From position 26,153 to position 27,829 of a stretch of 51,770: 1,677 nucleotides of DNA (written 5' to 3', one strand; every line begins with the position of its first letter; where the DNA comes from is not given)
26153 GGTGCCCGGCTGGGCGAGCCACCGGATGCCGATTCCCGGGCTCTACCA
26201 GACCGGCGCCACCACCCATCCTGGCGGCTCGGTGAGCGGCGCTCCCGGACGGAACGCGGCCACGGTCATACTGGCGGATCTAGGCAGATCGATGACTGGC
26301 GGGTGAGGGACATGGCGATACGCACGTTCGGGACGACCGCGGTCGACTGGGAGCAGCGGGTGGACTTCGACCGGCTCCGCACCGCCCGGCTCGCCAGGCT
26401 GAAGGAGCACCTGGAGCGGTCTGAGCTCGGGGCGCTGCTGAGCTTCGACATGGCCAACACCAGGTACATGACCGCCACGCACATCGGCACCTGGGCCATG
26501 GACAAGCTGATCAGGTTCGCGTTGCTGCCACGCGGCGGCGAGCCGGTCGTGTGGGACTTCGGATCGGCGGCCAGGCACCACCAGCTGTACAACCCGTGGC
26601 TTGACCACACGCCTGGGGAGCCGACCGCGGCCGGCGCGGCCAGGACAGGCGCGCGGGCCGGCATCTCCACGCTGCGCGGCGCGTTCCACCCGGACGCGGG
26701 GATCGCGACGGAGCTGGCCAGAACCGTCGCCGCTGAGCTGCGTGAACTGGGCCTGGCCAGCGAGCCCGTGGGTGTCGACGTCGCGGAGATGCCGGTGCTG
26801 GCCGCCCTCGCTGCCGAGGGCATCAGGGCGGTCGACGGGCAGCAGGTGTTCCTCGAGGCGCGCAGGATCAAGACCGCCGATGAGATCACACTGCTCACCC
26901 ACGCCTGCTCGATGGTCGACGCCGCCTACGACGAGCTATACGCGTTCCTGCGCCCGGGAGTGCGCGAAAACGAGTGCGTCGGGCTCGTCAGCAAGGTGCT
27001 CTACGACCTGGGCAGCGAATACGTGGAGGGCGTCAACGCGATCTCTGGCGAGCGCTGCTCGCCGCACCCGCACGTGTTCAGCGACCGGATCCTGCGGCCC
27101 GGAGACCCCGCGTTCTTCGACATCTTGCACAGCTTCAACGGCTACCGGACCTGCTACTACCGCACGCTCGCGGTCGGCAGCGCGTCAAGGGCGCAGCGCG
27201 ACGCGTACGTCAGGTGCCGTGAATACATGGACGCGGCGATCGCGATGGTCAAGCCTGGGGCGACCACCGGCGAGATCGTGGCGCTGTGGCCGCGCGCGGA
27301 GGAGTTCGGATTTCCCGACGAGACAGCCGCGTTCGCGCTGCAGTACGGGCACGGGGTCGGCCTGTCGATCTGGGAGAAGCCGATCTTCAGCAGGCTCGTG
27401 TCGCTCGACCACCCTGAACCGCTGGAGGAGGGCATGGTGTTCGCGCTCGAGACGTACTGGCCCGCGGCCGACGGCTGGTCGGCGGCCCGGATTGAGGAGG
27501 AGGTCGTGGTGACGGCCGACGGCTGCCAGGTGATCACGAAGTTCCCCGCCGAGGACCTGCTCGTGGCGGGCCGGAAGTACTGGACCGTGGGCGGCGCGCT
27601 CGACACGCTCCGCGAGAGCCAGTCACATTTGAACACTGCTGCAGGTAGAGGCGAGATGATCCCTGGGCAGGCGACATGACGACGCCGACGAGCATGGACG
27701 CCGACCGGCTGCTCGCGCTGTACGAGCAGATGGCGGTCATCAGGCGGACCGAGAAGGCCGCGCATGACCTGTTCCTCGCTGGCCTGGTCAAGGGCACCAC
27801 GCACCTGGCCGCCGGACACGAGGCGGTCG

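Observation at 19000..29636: Ten-gene translationally coupled operon of unknown substrate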

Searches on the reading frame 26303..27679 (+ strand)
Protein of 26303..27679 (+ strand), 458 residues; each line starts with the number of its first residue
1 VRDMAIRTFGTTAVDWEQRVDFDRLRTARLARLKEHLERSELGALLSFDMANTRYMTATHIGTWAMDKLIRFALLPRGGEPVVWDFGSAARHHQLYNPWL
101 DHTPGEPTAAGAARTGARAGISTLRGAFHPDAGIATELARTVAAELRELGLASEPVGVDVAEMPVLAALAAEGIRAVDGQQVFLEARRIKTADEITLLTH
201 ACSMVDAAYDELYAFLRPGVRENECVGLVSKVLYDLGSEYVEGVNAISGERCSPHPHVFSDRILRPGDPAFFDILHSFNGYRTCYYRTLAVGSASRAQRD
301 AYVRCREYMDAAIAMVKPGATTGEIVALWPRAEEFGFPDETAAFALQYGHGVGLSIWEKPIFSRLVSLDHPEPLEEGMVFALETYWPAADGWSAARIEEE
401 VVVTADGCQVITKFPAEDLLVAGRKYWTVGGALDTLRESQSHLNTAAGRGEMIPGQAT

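Call 4: search_protein_families(library=pfam, proteins=[window:26303-27679:+])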
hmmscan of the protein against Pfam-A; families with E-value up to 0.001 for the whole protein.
window:26303-27679:+ (458 aa): 1 family
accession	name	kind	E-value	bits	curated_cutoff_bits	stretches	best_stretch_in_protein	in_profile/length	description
PF00557.29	Peptidase_M24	-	8.2e-39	134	23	1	198-405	3-208/208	Metallopeptidase family M24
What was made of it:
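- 26312..27679 (+): Cys-variant M24 (pita-bread fold) protein, the most conserved gene of the cluster. Pfam assigns Peptidase_M24 (call 4).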

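Call 5: search_protein_families(library=ncbifam, proteins=[window:26303-27679:+])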
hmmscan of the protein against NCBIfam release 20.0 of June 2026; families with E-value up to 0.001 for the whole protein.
window:26303-27679:+ (458 aa): 12 families
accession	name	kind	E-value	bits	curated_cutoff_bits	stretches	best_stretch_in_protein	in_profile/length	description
NF043017.1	DimsulpropLyDddP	equivalog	4.1e-29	101.7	600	1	21-420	50-442/443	dimethylsulfonioproprionate lyase DddP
NF040821.1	dipep_PepQ_Arch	equivalog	7.3e-22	77.8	630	1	181-414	114-341/346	Xaa-Pro dipeptidase PepQ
NF007310.0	PRK09795.1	equivalog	3.5e-16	59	393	1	186-420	124-357/361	aminopeptidase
NF038259.1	ectoine_DoeA_2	exception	1.1e-14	54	575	1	175-415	139-380/386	ectoine hydrolase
TIGR02993.1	ectoine_eutD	equivalog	2.1e-14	53.5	613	1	175-416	144-385/391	ectoine hydrolase DoeA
TIGR00500.1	met_pdase_I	equivalog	4.1e-13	49.4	171.35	1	189-385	3-202/247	type I methionyl aminopeptidase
NF011720.0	PRK15173.1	subfamily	1.7e-08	33.8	420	1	174-417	100-338/343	peptidase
NF011173.0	PRK14575.1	equivalog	1.8e-08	33.7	850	1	174-417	163-401/406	putative peptidase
NF011174.0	PRK14576.1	subfamily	5.5e-08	32.1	487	1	170-414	158-397/405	putative endopeptidase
NF008131.0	PRK10879.1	equivalog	1.2e-06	27.6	465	1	177-325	161-311/438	Xaa-Pro aminopeptidase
NF008970.0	PRK12318.1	equivalog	1.3e-05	24.6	267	1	261-384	123-242/291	methionyl aminopeptidase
NF009533.0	PRK12897.1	equivalog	6.5e-05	22.4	488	1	189-385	4-203/248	type I methionyl aminopeptidase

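Call 7: find_homologous_proteins(query=window:26312-27679:+, max_evalue=1e-10)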
Query window:26312-27679:+ (455 aa): 8000 proteins with E <= 1e-10 among 8000 candidates; the best 120 are listed.
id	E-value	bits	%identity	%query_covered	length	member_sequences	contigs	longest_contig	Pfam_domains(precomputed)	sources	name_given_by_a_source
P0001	2.1e-298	1008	97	100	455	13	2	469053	PF00557.30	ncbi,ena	-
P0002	9.0e-290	979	93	100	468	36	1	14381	PF00557.30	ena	-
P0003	3.4e-284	961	93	100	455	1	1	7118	PF00557.30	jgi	jgi:Xaa-Pro aminopeptidase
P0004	3.2e-283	958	91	100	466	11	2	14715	PF00557.30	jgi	jgi:Xaa-Pro dipeptidase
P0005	8.1e-282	953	90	100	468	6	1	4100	PF00557.30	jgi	jgi:Xaa-Pro aminopeptidase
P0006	2.0e-280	949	90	100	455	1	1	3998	PF00557.30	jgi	jgi:Xaa-Pro aminopeptidase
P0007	2.9e-280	948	91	99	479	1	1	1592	PF00557.30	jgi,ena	-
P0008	1.1e-279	946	90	100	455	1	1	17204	PF00557.30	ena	-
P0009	1.6e-279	946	91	99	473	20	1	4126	PF00557.30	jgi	jgi:Xaa-Pro aminopeptidase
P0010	1.8e-279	946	90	100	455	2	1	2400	PF00557.30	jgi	jgi:Xaa-Pro dipeptidase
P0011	5.7e-277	937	90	100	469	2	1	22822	PF00557.30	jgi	-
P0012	6.9e-277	937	90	98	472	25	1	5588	PF00557.30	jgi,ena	-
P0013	1.4e-276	936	91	99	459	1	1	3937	PF00557.30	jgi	jgi:Xaa-Pro dipeptidase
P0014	3.9e-276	935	90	99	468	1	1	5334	PF00557.30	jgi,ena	-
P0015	3.5e-275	931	90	99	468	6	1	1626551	PF00557.30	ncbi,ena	-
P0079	2.1e-259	879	85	98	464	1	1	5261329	PF00557.30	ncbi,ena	-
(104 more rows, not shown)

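Call 10: search_solved_structures(query=window:26312-27679:+, max_evalue=0.00001)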
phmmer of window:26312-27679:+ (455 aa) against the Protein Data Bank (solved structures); distinct sequences matched with E-value up to 0.00001: 37.
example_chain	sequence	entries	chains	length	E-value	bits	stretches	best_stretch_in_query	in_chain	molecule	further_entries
1pv9_A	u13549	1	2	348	1.5e-21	80.5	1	179-414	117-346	Xaa-Pro dipeptidase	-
5giu_A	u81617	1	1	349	4e-21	79.1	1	149-411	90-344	Proline dipeptidase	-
5cdl_A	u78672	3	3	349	4e-21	79.1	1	149-411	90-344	Proline dipeptidase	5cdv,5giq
3q6d_A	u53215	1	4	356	6.8e-21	78.3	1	174-416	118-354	Proline dipeptidase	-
4s00_A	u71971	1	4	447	1.7e-20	77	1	15-417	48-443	Peptidase M24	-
4s01_A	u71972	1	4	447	4.3e-20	75.7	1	15-417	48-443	Peptidase M24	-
4rzy_A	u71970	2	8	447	5.1e-20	75.4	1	15-417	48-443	Peptidase M24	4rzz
4ege_A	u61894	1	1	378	2.1e-19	73.4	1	150-417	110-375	Dipeptidase PepE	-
4b28_A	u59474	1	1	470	4.9e-19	72.2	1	18-417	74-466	METALLOPEPTIDASE, FAMILY M24, PUTATIVE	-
1wy2_A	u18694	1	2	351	2.6e-17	66.5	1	178-413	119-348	Xaa-Pro dipeptidase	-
2zsg_A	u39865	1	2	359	8.2e-17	64.8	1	180-414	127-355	Aminopeptidase P, putative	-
1wn1_A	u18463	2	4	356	5e-13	52.4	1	179-413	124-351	dipeptidase | 356aa long hypothetical dipeptidase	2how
7n02_A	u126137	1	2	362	8.3e-13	51.7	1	178-417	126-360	Aminopeptidase P family protein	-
4zng_C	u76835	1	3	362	9.9e-13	51.4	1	178-417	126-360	Prolidase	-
6xmr_A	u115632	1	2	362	1.1e-12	51.3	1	178-417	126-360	Aminopeptidase P family protein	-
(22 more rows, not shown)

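Call 14: find_encoding_contigs(protein=P0079, flank=10000, max_places=3)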
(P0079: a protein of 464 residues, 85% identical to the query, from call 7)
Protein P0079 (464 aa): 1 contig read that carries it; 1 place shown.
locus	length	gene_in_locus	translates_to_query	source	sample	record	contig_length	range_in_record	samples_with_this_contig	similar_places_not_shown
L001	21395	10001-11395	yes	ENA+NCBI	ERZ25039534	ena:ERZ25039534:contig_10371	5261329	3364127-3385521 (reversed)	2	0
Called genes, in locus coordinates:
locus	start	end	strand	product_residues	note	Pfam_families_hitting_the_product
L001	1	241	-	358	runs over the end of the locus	PF08240:ADH_N, PF16912:Glu_dehyd_C (weak), PF00107:ADH_zinc_N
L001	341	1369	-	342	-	PF08240:ADH_N, PF00107:ADH_zinc_N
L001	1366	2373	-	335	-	PF08240:ADH_N, PF16912:Glu_dehyd_C, PF00107:ADH_zinc_N, PF13602:ADH_zinc_N_2 (weak)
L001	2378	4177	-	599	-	PF00005:ABC_tran, PF02653:BPD_transp_2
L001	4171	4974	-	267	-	PF00005:ABC_tran, PF13304:AAA_21 (faint)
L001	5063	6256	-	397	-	PF13407:Peripla_BP_4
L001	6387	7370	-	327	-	PF02653:BPD_transp_2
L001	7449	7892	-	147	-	PF05899:Cupin_3 (faint), PF12852:Cupin_6 (weak), PF07883:Cupin_2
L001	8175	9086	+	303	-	-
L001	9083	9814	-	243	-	PF12844:HTH_19, PF13560:HTH_31, PF01381:HTH_3, PF13443:HTH_26 (weak), PF07883:Cupin_2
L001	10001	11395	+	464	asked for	PF00557:Peptidase_M24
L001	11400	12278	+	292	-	PF02826:2-Hacid_dh_C, PF03446:NAD_binding_2, PF14833:NAD_binding_11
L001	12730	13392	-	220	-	PF14568:SUKH_6 (weak)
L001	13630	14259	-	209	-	-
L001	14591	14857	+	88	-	PF00856:SET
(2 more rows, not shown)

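Call 18: find_encoding_contigs(protein=P0001, flank=10000, max_places=2)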
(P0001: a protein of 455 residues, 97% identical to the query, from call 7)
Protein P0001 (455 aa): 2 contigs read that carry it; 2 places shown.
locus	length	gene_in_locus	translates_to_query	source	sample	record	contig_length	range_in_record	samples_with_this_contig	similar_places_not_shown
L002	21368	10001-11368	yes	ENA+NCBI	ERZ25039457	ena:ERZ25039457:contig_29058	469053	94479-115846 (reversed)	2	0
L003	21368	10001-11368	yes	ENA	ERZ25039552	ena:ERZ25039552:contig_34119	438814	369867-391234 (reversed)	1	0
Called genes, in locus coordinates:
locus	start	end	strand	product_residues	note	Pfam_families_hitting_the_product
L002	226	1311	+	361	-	PF00356:LacI, PF00532:Peripla_BP_1, PF13407:Peripla_BP_4, PF13377:Peripla_BP_3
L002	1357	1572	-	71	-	-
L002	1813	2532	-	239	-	-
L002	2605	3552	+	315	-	PF02826:2-Hacid_dh_C (weak), PF03446:NAD_binding_2, PF03807:F420_oxidored, PF14833:NAD_binding_11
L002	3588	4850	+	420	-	PF13433:Peripla_BP_5, PF13458:Peripla_BP_6, PF13433:Peripla_BP_5 (weak)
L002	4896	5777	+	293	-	PF02653:BPD_transp_2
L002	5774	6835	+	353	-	PF02653:BPD_transp_2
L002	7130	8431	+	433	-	PF00005:ABC_tran (weak), PF02463:SMC_N (faint), PF13304:AAA_21 (faint), PF12399:BCA_ABC_TP_C, PF00005:ABC_tran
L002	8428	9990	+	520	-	PF00890:FAD_binding_2 (faint), PF01266:DAO (weak), PF01593:Amino_oxidase, PF13450:NAD_binding_8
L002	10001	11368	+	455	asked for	PF00557:Peptidase_M24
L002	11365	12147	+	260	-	PF00676:E1_dh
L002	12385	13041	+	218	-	PF02779:Transket_pyr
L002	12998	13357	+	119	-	PF02780:Transketolase_C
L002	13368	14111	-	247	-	-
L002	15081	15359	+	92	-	-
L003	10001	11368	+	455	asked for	PF00557:Peptidase_M24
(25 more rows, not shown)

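Call 19: find_encoding_contigs(protein=P0015, flank=10000, max_places=2)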
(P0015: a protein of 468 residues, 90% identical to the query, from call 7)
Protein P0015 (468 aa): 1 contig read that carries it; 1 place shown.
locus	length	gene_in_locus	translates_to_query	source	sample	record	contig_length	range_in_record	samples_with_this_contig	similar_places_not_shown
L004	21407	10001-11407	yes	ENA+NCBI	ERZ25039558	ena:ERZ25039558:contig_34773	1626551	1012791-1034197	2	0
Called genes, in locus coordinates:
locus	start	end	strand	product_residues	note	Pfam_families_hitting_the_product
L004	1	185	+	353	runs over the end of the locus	PF00356:LacI, PF00532:Peripla_BP_1, PF13407:Peripla_BP_4, PF13377:Peripla_BP_3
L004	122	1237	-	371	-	PF06500:FrsA-like, PF00561:Abhydrolase_1 (faint), PF12146:Hydrolase_4 (faint), PF00326:Peptidase_S9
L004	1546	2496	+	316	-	PF01488:Shikimate_DH (weak), PF02826:2-Hacid_dh_C (weak), PF03446:NAD_binding_2, PF03807:F420_oxidored, PF14833:NAD_binding_11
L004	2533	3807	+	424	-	PF13433:Peripla_BP_5, PF13458:Peripla_BP_6, PF13433:Peripla_BP_5 (weak)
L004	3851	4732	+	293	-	PF02653:BPD_transp_2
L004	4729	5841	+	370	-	PF02653:BPD_transp_2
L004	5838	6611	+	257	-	PF02463:SMC_N (faint), PF00005:ABC_tran, PF13304:AAA_21 (faint), PF12399:BCA_ABC_TP_C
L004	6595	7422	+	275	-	PF13555:AAA_29 (faint), PF00005:ABC_tran, PF13304:AAA_21 (faint)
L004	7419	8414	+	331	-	PF04909:Amidohydro_2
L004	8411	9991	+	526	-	PF00890:FAD_binding_2 (faint), PF01266:DAO (weak), PF13450:NAD_binding_8, PF01593:Amino_oxidase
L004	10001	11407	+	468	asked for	PF00557:Peptidase_M24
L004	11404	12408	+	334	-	PF00676:E1_dh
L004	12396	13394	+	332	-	PF02779:Transket_pyr, PF02780:Transketolase_C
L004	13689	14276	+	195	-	-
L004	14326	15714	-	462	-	PF00144:Beta-lactamase, PF24491:DUF7586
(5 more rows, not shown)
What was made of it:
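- Checked: Orthologues are called as 455 aa proteins starting at the equivalent of ATG 26312, about 10 nt after the preceding stop (calls 7, 18, 19). The same spacing pattern recurs in related contigs (calls 18, 19).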

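Call 25: search_protein_representatives(protein=window:26312-27679:+)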
Query: 455 residues. Proteins with E-value up to 0.001 (for the whole library): 11685; up to 1e-10: 4070; up to 1e-30: 574. The best 150 are listed.
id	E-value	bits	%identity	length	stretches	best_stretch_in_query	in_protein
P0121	9.2e-161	552.6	81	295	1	157-448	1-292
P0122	2.5e-157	541.3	61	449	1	7-425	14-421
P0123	7.3e-154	529.8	78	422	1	32-362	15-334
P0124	1.4e-150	519.0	77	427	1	151-437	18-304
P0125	6.5e-146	503.6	77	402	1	163-444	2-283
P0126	1.8e-131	456.0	84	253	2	261-448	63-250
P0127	2.3e-129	449.1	68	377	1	54-357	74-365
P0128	3.2e-127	442.0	79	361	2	192-407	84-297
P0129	2.4e-123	429.2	87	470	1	218-431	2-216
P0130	1.1e-120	420.4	82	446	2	63-212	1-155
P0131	2.0e-120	419.6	68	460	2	1-314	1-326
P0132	7.0e-115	401.3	76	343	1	158-388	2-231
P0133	7.6e-115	401.2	62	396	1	143-421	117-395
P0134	1.7e-113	396.8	62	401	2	1-289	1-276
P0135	2.3e-112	393.0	61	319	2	194-420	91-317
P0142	1.2e-105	370.9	43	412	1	7-420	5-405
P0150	2.1e-93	330.6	41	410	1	5-423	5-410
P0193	1.5e-73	265.1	38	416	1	3-419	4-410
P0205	2.7e-70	254.4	38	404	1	5-418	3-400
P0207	4.0e-70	253.8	39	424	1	5-420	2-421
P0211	5.9e-69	249.9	37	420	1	5-418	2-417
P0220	1.2e-66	242.4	38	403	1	14-416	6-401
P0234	1.6e-64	235.3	35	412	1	5-420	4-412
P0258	1.9e-60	221.9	34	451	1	11-416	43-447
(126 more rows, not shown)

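Call 27: search_solved_structures(query=A1, max_evalue=1e-10, show_alignments=3)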
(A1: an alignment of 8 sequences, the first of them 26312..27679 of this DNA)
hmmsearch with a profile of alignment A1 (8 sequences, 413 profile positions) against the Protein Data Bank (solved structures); distinct sequences matched with E-value up to 1e-10: 105 (the best 60 are shown).
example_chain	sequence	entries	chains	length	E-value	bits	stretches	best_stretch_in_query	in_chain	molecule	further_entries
4s00_A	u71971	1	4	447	2.9e-45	157.9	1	17-402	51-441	Peptidase M24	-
4s01_A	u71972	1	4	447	3.2e-45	157.7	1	17-402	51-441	Peptidase M24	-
4rzy_A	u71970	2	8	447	5.7e-45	156.9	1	17-402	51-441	Peptidase M24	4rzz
3q6d_A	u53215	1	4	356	4.1e-42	147.5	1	121-403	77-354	Proline dipeptidase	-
5cdl_A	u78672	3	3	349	1.7e-41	145.4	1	168-397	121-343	Proline dipeptidase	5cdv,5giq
5giu_A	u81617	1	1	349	1.8e-41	145.4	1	168-397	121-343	Proline dipeptidase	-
4b28_A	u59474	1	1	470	7.6e-41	143.3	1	17-402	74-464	METALLOPEPTIDASE, FAMILY M24, PUTATIVE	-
1pv9_A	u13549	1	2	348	1.9e-40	142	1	161-398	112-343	Xaa-Pro dipeptidase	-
1wy2_A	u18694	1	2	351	4.5e-38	134.2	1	164-398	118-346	Xaa-Pro dipeptidase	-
4ege_A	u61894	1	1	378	9.2e-38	133.2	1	157-404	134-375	Dipeptidase PepE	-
2zsg_A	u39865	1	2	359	6.1e-36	127.2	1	167-400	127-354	Aminopeptidase P, putative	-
4rgz_A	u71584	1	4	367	2.6e-32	115.2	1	165-394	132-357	Xaa-Pro aminopeptidase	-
4fkc_A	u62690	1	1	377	2.6e-32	115.2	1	165-394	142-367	Xaa-Pro aminopeptidase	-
7n02_A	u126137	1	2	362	6.5e-32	113.9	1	25-399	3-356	Aminopeptidase P family protein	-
4zng_C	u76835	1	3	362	7.4e-32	113.7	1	25-399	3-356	Prolidase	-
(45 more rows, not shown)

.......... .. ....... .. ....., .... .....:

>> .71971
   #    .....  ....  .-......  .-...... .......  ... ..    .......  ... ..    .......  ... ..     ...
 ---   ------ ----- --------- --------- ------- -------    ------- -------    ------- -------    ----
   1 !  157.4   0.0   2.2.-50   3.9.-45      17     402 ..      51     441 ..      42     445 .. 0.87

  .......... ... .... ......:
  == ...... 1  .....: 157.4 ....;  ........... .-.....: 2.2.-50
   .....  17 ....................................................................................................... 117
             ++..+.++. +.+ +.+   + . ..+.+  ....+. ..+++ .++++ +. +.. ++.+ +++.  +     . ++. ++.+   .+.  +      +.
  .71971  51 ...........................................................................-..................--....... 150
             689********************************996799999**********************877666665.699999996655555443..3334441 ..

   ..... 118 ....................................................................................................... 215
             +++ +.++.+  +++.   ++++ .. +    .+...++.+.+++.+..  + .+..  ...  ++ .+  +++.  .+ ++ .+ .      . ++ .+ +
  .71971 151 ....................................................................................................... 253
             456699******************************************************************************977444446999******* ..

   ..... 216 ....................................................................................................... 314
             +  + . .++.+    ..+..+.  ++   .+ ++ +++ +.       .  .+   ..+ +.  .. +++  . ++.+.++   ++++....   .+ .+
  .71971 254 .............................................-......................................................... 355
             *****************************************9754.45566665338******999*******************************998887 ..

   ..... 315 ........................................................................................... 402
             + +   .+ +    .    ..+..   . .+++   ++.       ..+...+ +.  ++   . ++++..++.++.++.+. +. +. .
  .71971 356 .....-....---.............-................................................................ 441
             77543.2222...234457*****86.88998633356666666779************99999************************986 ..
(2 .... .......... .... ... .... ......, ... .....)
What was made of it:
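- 26312..27679 (+): The best solved relative is DddP (profile E 2.9e-45, full length, call 27).
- Closest known: DddP, the M24-fold DMSP lyase. Same: It is the best full-length relative, N-terminal domain included (calls 10, 27).
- Closest known: Non-peptidase M24 hydrolases: creatinase and ectoine hydrolase DoeA. Same: They are detectable by profile search (E about 1e-21, call 27).
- DddP is the best solved and NCBIfam relative over the full length (calls 5, 10, 27).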

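Call 28: find_related_loci(query=A1, collection=genome_contigs, flank=10000)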
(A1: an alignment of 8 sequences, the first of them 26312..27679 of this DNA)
Query A1 (455 aa) in genome_contigs; peptide patterns used: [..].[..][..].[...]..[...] (x = any residue, [..] = any of these).
600 stretches matched a pattern (row limit reached: there are more); 599 encode a relative of the query (tblastn E <= 1e-3); the best 80 are kept; 80 distinct loci.
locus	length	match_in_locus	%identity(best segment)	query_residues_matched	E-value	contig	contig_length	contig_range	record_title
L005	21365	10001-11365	96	1-455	0e+0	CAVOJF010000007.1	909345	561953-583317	MAG: uncultured Actinomycetota bacterium isolate MFD10113.bin.2.63 genome assembly, contig: contig_7019, whole genome sh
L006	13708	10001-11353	91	1-451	0e+0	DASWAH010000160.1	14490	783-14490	MAG TPA_asm: Streptosporangiaceae bacterium isolate SMAG_U2650 k141_236373, whole genome shotgun sequence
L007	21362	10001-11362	90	1-454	0e+0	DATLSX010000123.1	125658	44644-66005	MAG TPA_asm: Streptosporangiaceae bacterium isolate SMAG_U13941 k141_219602, whole genome shotgun sequence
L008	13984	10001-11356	90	1-452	0e+0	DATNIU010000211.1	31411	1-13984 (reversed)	MAG TPA_asm: Streptosporangiaceae bacterium isolate SMAG_U11381 k141_1015371, whole genome shotgun sequence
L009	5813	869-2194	87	1-442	0e+0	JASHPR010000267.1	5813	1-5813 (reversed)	MAG: Streptosporangiaceae bacterium isolate JOPF054 JOPF_A10C_contig_95758, whole genome shotgun sequence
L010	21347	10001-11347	85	1-449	0e+0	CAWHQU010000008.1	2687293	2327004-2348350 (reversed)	MAG: uncultured Actinomycetota bacterium isolate MFD06092.bin.1.210 genome assembly, contig: contig_16693, whole genome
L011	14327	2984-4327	86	1-448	0e+0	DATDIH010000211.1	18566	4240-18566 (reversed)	MAG TPA_asm: Streptosporangiaceae bacterium isolate SMAG_U299 k141_40782, whole genome shotgun sequence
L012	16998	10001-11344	84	1-448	0e+0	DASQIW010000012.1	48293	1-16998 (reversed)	MAG TPA_asm: Streptosporangiaceae bacterium isolate SMAG_U11869 k141_1301442, whole genome shotgun sequence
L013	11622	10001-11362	85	1-454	0e+0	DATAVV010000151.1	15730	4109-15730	MAG TPA_asm: Streptosporangiaceae bacterium isolate SMAG_U5608 k141_3583725, whole genome shotgun sequence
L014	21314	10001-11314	84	1-442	0e+0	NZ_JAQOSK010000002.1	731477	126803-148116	Streptomyces gilvifuscus strain T113 2, whole genome shotgun sequence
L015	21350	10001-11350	85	1-450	0e+0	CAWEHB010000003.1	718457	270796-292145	MAG: uncultured Actinomycetota bacterium isolate MFD03044.bin.2.59 genome assembly, contig: contig_2816, whole genome sh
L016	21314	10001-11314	84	1-442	0e+0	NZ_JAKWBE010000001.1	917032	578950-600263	Streptomyces gilvus strain CME 23 1, whole genome shotgun sequence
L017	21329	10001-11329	83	1-447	0e+0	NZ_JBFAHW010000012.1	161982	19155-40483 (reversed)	Streptomyces sp. NPDC050704 NPDC050704_297_F7.ctg-0012, whole genome shotgun sequence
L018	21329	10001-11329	83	1-447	0e+0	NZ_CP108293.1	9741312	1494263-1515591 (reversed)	Streptomyces sp. NBC_00028 chromosome, complete genome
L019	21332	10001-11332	83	1-448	0e+0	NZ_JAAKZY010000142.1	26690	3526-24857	Streptomyces scabichelini strain HC44 HC44_contig_142_length_26690_coverage_108.5_0.99, whole genome shotgun sequence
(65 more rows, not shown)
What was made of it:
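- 26312..27679 (+): The protein is 66-96% identical across 80 species genomes (call 28).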
